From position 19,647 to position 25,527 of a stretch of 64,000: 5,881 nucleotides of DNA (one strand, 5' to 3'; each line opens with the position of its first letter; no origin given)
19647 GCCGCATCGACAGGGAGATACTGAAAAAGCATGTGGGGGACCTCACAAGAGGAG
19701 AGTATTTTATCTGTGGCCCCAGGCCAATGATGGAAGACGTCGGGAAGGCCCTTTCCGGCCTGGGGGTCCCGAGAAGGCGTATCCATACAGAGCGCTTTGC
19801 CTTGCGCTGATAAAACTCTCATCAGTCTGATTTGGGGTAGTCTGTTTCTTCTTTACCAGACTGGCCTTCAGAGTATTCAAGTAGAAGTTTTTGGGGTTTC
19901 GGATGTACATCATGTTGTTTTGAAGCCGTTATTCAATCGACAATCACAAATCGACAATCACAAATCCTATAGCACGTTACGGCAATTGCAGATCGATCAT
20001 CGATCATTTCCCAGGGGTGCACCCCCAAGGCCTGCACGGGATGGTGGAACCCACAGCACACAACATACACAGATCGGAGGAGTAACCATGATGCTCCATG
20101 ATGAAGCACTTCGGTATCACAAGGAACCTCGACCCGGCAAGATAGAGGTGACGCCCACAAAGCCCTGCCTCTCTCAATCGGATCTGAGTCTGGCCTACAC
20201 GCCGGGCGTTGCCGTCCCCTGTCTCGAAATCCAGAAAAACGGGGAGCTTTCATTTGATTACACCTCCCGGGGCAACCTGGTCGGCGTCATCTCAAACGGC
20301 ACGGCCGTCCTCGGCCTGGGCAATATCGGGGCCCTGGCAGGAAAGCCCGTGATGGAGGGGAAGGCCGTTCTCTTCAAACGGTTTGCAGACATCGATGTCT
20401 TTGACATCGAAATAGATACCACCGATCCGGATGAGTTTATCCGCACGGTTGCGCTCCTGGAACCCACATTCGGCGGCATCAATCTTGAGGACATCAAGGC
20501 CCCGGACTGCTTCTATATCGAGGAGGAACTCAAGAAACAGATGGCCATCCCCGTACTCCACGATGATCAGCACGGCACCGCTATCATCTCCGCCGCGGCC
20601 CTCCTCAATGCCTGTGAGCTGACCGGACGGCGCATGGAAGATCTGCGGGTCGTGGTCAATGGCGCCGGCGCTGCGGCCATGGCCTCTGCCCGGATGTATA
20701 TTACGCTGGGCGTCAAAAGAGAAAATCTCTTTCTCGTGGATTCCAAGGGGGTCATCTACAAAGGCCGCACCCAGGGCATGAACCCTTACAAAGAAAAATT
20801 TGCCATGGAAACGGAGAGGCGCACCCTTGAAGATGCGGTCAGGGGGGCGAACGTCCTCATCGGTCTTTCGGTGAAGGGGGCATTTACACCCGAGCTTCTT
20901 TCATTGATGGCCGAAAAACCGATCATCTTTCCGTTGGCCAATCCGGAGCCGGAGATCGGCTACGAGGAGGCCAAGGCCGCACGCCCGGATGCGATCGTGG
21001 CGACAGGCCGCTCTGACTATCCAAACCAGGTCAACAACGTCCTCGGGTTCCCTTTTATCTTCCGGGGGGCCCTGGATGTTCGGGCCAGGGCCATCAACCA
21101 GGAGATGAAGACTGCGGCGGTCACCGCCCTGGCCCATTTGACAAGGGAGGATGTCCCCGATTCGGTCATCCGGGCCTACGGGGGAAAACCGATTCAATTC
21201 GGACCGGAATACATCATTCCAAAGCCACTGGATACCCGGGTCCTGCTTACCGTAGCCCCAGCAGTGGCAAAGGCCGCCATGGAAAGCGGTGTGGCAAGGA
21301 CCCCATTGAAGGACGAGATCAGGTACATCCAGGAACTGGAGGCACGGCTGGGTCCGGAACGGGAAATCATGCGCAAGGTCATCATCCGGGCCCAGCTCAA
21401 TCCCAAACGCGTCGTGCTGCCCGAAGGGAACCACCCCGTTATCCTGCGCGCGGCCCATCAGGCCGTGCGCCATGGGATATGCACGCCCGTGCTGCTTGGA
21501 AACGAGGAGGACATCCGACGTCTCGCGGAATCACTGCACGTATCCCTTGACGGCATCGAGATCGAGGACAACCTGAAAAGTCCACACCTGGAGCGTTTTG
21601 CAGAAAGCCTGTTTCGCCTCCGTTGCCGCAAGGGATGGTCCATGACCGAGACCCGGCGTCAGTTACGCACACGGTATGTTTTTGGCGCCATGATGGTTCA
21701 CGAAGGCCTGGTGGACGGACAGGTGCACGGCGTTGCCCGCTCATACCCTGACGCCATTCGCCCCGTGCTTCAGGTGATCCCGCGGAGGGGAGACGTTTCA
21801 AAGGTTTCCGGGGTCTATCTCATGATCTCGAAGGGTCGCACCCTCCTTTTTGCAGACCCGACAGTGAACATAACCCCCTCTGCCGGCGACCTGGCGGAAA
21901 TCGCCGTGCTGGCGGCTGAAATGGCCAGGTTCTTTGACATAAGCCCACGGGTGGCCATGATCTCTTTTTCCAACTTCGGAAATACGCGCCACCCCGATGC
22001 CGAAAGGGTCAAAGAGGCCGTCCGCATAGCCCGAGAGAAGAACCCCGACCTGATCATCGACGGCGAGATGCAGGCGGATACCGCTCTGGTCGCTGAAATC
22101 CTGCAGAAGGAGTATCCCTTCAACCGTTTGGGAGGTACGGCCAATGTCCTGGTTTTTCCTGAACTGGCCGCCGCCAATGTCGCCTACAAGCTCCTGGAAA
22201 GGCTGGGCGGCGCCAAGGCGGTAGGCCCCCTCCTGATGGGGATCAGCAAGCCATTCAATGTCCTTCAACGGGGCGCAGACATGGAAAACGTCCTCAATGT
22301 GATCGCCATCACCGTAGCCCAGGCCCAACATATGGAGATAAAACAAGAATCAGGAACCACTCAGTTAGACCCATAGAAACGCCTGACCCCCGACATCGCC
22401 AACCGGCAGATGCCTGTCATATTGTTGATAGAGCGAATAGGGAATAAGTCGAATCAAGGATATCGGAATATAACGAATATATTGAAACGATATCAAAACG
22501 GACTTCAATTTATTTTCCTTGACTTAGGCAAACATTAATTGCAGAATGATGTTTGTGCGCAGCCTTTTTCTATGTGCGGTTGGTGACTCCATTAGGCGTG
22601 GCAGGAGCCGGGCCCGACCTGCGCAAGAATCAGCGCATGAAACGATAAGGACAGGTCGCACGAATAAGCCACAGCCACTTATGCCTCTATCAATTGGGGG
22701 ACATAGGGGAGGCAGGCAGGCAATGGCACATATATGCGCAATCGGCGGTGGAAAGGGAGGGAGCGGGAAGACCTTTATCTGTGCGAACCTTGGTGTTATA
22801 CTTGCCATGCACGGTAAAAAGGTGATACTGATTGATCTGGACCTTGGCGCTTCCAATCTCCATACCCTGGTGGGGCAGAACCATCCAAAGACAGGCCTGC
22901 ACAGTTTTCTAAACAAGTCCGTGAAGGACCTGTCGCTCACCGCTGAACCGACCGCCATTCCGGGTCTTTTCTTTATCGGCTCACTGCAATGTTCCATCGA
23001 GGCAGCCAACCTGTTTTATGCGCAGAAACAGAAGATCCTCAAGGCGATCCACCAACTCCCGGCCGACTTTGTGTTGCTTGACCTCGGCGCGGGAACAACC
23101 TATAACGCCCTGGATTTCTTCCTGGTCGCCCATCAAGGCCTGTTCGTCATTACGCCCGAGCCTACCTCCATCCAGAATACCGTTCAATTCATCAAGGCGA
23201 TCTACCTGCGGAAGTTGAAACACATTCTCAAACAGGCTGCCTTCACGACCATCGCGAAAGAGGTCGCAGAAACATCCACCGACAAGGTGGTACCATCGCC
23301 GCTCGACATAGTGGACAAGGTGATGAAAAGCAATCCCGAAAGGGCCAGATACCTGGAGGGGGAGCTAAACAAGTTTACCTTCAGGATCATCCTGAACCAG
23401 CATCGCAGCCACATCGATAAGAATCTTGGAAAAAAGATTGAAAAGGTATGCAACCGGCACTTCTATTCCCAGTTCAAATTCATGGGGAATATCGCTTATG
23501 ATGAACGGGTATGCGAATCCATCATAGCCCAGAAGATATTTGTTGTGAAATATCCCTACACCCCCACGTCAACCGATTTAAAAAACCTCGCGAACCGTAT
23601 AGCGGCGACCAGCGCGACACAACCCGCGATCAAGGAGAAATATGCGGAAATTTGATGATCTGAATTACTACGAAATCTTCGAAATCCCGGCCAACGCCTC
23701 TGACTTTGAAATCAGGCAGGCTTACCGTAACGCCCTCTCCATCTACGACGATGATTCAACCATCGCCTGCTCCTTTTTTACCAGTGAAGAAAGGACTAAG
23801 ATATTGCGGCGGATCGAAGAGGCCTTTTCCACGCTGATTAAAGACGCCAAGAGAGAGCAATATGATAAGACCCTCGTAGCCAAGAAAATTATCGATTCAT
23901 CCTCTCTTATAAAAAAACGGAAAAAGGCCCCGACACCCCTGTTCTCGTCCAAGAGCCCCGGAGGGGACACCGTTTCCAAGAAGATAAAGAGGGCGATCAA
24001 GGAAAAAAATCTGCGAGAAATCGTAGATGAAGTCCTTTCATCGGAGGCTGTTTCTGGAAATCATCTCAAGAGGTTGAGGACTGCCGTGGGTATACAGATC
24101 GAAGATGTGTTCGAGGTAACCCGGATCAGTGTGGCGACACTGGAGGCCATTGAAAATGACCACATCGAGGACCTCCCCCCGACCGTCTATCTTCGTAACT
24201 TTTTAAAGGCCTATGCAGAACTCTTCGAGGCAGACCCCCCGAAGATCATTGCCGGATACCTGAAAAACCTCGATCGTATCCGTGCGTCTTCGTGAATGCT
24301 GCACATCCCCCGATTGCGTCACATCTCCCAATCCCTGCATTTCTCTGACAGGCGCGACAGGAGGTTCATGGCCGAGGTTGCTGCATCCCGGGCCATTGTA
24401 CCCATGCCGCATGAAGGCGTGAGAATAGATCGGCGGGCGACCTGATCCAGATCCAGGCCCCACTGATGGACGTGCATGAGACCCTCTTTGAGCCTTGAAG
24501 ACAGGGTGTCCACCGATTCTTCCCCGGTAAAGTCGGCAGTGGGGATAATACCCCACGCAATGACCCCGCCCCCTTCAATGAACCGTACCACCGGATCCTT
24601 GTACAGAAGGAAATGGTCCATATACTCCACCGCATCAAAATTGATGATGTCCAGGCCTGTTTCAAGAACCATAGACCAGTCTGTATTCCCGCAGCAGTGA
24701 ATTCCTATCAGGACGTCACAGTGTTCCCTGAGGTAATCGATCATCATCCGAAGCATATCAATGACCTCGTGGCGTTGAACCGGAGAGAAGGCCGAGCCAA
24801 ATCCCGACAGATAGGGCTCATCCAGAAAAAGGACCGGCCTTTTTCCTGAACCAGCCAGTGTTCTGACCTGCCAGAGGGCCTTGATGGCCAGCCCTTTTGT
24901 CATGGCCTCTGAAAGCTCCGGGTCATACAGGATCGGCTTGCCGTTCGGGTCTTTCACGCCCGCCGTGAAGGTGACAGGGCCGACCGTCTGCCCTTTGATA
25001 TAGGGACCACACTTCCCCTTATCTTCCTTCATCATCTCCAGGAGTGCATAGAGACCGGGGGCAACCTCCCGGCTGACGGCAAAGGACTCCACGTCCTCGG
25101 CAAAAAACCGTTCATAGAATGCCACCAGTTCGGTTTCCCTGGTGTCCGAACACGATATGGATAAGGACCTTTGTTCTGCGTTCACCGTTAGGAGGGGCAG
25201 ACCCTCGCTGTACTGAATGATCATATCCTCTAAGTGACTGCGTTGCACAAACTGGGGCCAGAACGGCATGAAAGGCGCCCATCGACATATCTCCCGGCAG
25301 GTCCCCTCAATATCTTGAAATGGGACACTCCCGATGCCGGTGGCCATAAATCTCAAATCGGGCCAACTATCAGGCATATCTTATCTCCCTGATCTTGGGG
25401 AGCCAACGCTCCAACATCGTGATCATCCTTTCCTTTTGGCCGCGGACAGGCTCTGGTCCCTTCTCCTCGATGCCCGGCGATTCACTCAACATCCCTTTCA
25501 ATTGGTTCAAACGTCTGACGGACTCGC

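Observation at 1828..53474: Degenerate 7- and 8-nt tandem word tracts fill almost every spacer, including spacers inside conserved operons (STRR-like)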

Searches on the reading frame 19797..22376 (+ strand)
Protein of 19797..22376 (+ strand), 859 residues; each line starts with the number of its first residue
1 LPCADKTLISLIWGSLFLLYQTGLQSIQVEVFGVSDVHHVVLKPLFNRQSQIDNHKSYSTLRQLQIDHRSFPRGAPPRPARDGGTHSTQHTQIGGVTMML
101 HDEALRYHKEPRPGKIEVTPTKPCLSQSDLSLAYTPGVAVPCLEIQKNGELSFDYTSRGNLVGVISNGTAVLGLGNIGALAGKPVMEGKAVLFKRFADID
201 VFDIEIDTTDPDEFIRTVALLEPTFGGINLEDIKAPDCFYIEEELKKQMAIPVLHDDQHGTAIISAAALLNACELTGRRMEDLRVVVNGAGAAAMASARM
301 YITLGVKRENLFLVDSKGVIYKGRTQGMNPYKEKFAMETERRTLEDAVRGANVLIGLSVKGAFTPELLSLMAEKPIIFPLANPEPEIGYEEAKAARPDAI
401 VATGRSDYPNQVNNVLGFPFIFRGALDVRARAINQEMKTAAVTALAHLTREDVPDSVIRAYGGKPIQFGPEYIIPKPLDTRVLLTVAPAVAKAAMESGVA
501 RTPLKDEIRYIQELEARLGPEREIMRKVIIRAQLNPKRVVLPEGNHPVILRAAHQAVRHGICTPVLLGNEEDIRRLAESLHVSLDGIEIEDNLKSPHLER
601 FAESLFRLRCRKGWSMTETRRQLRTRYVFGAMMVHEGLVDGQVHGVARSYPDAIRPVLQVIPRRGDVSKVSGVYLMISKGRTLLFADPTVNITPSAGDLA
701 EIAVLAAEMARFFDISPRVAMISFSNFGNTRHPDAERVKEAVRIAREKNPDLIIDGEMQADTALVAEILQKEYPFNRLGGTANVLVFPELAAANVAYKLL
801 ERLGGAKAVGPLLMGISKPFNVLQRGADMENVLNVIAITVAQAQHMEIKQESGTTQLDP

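Call 12: search_protein_families(library=pfam, proteins=[window:19797-22376:+])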
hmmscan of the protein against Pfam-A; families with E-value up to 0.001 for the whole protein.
window:19797-22376:+ (859 aa): 3 families
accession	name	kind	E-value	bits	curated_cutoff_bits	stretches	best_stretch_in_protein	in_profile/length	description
PF01515.24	PTA_PTB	-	3e-103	346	24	1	524-840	2-319/319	Phosphate acetyl/butaryl transferase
PF00390.24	malic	-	4.2e-29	102.1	23.1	1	114-246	2-182/182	Malic enzyme, N-terminal domain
PF03949.21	Malic_M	-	1e-24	87.7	23.5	1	260-454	3-230/258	Malic enzyme, NAD binding domain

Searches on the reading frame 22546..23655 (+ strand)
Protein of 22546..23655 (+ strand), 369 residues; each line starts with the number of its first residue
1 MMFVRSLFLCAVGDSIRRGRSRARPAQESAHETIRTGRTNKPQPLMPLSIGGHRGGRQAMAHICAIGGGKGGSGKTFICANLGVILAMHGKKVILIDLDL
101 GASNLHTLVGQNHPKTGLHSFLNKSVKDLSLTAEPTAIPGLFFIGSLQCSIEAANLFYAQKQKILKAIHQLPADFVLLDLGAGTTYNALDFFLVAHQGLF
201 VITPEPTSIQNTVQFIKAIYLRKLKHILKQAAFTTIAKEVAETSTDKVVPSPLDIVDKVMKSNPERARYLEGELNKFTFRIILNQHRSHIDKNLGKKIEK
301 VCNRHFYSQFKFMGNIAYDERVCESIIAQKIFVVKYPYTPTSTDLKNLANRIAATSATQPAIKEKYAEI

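Call 14: search_protein_families(library=ncbifam, proteins=[window:22546-23655:+], max_evalue=0.00001)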
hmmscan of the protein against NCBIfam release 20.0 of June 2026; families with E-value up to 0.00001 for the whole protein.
window:22546-23655:+ (369 aa): 15 families
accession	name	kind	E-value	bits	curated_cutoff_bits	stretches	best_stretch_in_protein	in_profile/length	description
TIGR01969.1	minD_arch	subfamily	5.6e-23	81.4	201.75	1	63-217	2-153/251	cell division ATPase MinD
TIGR01968.1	minD_bact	equivalog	3.6e-15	56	212.9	1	62-217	2-156/261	septum site-determining protein MinD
NF047398.1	AAA_KGGVGR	domain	9.2e-14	52.2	90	1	62-125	3-68/190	KGGVGR-motif variant AAA ATPase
TIGR03371.1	cellulose_yhjQ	equivalog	2.8e-13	49.9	157.85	1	62-211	2-153/246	cellulose biosynthesis protein BcsQ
NF008568.0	PRK11519.1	equivalog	9.3e-12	43.9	1068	1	58-179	523-642/720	tyrosine-protein kinase Wzc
NF008079.0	PRK10818.1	equivalog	5.3e-11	42.3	508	1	60-214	1-155/270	septum site-determining protein MinD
TIGR03018.1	pepcterm_TyrKin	hypoth_equivalog_domain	3.8e-10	39.5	230.65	1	62-217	36-194/207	XrtA-associated tyrosine autokinase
TIGR01007.1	eps_fam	subfamily_domain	1.4e-09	37.8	108.05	1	63-180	19-135/204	polysaccharide biosynthesis tyrosine autokinase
NF041136.1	MrpORP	equivalog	5.6e-09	35.8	450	1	62-114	6-58/365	iron-sulfur cluster carrier protein MrpORP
NF041546.1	ParA_partition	equivalog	1.3e-08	34.6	180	1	65-106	3-44/203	ParA family partition ATPase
TIGR03815.1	CpaE_hom_Actino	equivalog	5.8e-07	29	154.45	1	57-233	107-285/340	septum site-determining protein Ssd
TIGR03453.1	partition_RepA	equivalog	5.9e-07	28.6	348.45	1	62-111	105-153/387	plasmid partitioning protein RepA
TIGR01005.1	eps_transp_fam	subfamily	3.4e-06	25.6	411.7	1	61-182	546-665/754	exopolysaccharide transport protein family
TIGR03029.1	EpsG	equivalog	8e-06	25.2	313.8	0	62-123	104-164/274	chain length determinant protein tyrosine kinase EpsG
TIGR00345.1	GET3_arsA_TRC40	subfamily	9.7e-06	25.3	135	0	68-111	3-45/299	TRC40/GET3/ArsA family transport-energizing ATPase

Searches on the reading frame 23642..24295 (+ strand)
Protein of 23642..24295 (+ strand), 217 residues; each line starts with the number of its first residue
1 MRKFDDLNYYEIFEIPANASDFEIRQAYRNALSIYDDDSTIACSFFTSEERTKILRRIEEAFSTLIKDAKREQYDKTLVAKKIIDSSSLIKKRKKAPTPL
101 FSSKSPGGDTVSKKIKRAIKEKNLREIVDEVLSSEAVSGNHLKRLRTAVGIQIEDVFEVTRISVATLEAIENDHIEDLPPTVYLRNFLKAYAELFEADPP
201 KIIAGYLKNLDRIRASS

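Call 14: search_protein_families(library=ncbifam, proteins=[window:23642-24295:+], max_evalue=0.00001)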
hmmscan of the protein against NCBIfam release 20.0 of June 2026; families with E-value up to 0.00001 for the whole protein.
window:23642-24295:+ (217 aa): 3 families
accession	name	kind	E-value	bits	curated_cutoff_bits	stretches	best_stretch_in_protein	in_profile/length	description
NF041534.1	rodZ_Strepcoccus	equivalog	6.5e-10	38.7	375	1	139-206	7-74/275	cytoskeleton protein RodZ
TIGR02349.1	DnaJ_bact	equivalog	5.2e-09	35.9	377.2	1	8-80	1-68/354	molecular chaperone DnaJ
NF008035.0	PRK10767.1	subfamily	2.5e-06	26.8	338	1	8-76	5-68/374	molecular chaperone DnaJ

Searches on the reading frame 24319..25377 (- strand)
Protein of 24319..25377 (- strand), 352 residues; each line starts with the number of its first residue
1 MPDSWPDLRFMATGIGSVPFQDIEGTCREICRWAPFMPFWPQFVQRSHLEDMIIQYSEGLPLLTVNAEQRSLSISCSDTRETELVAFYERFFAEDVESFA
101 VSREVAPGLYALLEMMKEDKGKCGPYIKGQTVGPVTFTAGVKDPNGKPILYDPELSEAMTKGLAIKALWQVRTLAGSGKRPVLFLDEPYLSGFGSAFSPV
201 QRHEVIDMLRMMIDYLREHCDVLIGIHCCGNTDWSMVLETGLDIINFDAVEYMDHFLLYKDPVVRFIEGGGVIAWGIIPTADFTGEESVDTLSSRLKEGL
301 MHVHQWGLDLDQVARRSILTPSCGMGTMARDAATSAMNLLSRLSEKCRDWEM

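Call 14: search_protein_families(library=ncbifam, proteins=[window:24319-25377:-], max_evalue=0.00001)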
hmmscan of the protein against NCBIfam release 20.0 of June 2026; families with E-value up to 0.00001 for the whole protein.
window:24319-25377:- (352 aa): 1 family
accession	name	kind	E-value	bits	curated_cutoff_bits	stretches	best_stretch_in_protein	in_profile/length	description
NF002119.0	PRK00957.1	equivalog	5e-07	29.2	258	1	125-347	108-304/306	methionine synthase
